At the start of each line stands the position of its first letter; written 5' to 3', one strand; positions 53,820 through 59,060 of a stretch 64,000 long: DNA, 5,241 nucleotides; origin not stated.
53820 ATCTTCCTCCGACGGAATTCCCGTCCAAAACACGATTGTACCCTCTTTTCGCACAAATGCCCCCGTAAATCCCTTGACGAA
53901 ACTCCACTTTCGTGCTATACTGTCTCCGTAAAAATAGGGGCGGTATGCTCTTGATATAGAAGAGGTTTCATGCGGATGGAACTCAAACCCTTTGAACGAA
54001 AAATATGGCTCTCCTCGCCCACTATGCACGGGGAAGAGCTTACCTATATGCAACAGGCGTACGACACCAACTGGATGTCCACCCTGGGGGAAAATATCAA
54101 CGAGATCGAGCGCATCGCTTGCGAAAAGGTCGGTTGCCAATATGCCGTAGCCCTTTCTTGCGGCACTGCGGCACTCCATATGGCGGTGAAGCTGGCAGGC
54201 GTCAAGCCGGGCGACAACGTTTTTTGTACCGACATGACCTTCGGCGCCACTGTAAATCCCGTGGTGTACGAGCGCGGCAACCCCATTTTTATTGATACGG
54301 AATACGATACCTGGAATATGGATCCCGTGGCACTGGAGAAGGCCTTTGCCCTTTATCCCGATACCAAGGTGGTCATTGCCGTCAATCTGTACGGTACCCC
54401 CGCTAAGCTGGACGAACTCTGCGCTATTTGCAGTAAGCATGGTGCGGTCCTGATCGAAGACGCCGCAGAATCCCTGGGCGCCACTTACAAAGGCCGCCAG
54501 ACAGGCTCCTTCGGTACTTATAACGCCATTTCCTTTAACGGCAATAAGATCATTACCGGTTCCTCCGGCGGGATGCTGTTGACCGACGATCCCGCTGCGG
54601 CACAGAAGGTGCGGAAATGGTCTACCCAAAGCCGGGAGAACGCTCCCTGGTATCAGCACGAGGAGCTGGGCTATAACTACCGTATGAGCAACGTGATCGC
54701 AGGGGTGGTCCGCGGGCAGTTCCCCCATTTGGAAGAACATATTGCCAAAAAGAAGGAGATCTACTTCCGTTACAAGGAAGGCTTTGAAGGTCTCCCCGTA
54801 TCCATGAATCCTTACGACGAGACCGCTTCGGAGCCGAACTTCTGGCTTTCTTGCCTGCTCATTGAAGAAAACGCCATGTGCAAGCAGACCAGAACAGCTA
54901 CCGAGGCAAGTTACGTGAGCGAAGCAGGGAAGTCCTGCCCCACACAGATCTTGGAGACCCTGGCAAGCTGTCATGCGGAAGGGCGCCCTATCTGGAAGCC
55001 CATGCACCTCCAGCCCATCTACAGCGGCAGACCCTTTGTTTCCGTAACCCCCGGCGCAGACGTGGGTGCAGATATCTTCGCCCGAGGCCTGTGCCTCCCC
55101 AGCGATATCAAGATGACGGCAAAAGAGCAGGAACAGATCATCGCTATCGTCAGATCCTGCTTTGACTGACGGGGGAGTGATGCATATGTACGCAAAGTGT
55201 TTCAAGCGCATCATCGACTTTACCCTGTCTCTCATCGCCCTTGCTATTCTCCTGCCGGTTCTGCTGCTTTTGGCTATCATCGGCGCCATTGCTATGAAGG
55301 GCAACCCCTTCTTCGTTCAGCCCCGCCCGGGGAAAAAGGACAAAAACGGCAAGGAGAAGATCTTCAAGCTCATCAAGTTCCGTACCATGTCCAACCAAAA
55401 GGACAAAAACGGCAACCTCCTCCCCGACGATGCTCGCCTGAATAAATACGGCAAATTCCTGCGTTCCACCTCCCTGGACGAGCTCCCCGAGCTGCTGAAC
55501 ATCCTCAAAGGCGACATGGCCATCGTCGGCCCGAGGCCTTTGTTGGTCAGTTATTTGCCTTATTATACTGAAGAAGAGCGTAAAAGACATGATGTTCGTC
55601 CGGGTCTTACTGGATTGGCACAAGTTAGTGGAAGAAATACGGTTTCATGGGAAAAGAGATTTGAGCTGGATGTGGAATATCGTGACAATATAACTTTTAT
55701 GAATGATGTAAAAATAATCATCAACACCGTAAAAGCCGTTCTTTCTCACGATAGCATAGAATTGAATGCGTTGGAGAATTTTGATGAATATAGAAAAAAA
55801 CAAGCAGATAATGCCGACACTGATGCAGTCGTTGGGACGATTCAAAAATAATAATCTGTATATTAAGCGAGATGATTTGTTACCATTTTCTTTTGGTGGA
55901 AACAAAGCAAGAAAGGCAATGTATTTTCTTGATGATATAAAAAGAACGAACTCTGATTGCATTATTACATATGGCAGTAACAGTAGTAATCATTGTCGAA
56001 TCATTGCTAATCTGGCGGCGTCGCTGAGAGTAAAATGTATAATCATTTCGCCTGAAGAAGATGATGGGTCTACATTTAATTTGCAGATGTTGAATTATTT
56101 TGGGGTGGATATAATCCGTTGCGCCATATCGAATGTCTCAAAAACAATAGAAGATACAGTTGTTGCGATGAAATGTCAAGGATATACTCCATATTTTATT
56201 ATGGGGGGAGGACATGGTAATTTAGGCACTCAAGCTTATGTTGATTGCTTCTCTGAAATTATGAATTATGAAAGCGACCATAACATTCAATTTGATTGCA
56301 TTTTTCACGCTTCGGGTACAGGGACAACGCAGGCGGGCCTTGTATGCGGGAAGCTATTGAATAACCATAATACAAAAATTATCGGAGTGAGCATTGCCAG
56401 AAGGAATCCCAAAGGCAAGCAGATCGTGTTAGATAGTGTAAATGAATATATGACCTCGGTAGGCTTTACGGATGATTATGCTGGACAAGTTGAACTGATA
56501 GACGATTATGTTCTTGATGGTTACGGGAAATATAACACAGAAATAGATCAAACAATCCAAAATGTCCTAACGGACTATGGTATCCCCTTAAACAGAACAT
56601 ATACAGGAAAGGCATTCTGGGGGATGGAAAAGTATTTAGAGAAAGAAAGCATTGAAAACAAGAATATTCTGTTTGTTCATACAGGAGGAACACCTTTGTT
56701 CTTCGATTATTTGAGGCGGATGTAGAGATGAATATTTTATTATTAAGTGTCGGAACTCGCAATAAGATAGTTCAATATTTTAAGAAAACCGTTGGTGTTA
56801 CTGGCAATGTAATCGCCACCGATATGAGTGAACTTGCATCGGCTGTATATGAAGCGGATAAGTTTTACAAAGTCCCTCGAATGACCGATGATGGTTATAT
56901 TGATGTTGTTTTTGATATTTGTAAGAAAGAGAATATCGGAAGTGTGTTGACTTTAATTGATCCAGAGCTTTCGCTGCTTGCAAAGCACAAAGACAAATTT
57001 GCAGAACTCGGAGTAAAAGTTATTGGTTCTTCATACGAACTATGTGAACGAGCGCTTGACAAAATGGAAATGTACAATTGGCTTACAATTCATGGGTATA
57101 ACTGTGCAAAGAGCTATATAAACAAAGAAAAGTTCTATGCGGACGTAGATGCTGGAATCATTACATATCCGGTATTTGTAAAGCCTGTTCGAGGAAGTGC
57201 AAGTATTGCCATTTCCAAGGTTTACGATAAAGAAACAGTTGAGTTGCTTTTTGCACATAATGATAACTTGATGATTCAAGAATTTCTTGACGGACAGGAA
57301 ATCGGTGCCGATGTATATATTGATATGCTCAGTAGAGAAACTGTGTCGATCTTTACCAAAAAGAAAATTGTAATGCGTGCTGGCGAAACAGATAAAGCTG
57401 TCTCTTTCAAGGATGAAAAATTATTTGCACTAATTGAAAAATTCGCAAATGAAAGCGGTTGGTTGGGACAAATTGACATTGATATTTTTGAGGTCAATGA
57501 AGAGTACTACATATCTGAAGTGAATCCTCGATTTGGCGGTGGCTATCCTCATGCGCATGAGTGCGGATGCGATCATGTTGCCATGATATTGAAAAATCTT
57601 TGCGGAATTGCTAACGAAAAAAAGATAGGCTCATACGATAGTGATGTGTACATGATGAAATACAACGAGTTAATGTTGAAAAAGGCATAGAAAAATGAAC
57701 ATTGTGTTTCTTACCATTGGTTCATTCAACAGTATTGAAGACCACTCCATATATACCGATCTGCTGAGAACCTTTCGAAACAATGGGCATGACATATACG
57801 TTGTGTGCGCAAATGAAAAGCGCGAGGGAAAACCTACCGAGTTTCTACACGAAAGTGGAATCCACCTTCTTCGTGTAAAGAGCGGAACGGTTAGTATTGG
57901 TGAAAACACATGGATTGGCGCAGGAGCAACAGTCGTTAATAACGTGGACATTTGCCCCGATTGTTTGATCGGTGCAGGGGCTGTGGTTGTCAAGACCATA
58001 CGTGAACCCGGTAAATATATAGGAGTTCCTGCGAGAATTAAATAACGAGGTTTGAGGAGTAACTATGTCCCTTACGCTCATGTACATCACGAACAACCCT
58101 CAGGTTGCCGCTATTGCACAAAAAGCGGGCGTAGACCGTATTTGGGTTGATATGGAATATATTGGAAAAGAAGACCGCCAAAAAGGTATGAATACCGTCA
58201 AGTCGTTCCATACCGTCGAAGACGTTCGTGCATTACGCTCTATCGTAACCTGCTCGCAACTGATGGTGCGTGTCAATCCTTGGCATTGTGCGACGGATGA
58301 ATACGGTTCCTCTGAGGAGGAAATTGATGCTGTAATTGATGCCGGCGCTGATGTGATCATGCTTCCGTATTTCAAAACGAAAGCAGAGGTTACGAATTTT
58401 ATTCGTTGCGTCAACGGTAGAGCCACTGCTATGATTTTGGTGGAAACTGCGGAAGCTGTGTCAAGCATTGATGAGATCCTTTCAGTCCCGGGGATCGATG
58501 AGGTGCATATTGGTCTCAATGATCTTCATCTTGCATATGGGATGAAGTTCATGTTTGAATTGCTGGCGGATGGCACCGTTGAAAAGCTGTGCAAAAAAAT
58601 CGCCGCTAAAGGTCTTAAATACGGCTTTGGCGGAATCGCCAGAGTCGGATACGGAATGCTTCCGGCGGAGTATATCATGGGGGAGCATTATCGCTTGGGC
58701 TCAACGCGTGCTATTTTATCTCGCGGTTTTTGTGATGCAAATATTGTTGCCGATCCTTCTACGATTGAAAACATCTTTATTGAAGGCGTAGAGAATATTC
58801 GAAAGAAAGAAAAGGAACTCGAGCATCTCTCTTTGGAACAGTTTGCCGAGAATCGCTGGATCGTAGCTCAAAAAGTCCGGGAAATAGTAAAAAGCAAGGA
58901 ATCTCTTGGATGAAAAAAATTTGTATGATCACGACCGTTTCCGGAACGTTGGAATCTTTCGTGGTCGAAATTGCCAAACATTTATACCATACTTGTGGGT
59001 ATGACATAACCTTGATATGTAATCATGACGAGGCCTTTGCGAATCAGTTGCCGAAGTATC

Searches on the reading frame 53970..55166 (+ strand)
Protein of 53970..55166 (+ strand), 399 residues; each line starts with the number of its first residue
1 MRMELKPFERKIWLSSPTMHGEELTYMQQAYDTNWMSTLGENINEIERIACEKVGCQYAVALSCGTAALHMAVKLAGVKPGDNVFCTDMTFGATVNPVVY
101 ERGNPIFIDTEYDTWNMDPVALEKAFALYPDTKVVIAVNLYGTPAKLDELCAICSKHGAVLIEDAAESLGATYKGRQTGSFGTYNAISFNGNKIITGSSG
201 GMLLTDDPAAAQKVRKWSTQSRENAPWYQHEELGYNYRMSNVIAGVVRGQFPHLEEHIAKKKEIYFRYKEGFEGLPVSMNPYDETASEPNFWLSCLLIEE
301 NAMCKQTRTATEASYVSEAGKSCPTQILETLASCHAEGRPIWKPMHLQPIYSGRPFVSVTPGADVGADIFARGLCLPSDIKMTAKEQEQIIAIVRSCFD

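Call 85: search_protein_families(library=pfam, max_evalue=0.0001, proteins=[window:53970-55166:+])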
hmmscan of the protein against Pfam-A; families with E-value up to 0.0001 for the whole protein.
window:53970-55166:+ (399 aa): 2 families
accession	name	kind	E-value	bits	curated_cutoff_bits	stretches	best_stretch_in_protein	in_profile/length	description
PF01041.23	DegT_DnrJ_EryC1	-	1.8e-82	277.9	19.8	1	19-394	3-359/360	DegT/DnrJ/EryC1/StrS aminotransferase family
PF00155.27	Aminotran_1_2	-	1e-05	25.4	19.7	1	59-166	68-187/361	Aminotransferase class I and II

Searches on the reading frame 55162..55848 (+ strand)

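Call 85: search_protein_families(library=pfam, max_evalue=0.0001, proteins=[window:55162-55848:+])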
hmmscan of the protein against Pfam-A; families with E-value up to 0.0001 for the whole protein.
window:55162-55848:+ (229 aa): 1 family
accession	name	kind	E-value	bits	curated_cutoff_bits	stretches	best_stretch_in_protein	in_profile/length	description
PF02397.22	Bac_transf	-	1.1e-57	194.9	27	1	15-194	1-178/179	Bacterial sugar transferase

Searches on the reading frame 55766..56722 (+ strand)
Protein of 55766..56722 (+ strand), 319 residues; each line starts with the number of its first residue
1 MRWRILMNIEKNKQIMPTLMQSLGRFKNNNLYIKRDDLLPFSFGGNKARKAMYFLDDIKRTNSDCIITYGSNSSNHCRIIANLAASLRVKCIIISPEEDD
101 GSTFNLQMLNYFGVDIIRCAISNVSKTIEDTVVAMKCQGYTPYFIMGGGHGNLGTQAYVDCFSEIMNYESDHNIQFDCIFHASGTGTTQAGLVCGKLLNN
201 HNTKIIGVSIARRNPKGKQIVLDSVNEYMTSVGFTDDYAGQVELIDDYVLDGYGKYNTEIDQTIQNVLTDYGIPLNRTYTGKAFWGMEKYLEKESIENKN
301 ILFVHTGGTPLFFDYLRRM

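Call 85: search_protein_families(library=pfam, max_evalue=0.0001, proteins=[window:55766-56722:+])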
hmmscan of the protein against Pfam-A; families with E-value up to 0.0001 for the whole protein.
window:55766-56722:+ (319 aa): 1 family
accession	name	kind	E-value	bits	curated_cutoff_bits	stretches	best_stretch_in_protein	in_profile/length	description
PF00291.31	PALP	-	1.2e-32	113.9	35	1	17-307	7-295/295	Pyridoxal-phosphate dependent enzyme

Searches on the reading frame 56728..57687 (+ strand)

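Call 85: search_protein_families(library=pfam, max_evalue=0.0001, proteins=[window:56728-57687:+])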
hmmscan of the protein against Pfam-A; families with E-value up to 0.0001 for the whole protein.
window:56728-57687:+ (320 aa): 5 families
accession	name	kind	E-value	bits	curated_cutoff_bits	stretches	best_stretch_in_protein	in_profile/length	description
PF21360.3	PylC-like_N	-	2.8e-38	130.4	27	1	3-99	1-96/96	PylC-like, N-terminal domain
PF02655.19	ATP-grasp_3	-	4.4e-14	53.3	23.2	1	111-271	3-159/160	ATP-grasp domain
PF15632.11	ATPgrasp_Ter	-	8.1e-09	35.8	29.1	1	179-298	3-114/131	ATP-grasp in the biosynthetic pathway with Ter operon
PF07478.18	Dala_Dala_lig_C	-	1.3e-07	31.8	24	1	133-218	24-108/204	D-ala D-ala ligase C-terminus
PF13535.11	ATP-grasp_4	-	7e-05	22.9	27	0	178-217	52-91/160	ATP-grasp domain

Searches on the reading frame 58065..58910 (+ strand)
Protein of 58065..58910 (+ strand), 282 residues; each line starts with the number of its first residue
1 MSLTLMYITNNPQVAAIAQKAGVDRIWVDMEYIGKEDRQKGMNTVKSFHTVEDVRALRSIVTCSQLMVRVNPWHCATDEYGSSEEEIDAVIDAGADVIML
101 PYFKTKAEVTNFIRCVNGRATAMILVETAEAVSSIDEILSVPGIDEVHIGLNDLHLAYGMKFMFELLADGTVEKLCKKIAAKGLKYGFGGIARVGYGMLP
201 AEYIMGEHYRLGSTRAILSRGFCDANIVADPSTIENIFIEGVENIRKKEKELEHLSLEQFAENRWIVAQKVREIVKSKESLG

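Call 85: search_protein_families(library=pfam, max_evalue=0.0001, proteins=[window:58065-58910:+])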
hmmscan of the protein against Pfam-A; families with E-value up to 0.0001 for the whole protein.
window:58065-58910:+ (282 aa): 1 family
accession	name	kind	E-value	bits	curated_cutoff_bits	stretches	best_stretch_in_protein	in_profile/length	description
PF03328.21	HpcH_HpaI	-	2.8e-16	59.9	25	1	9-160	8-160/221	HpcH/HpaI aldolase/citrate lyase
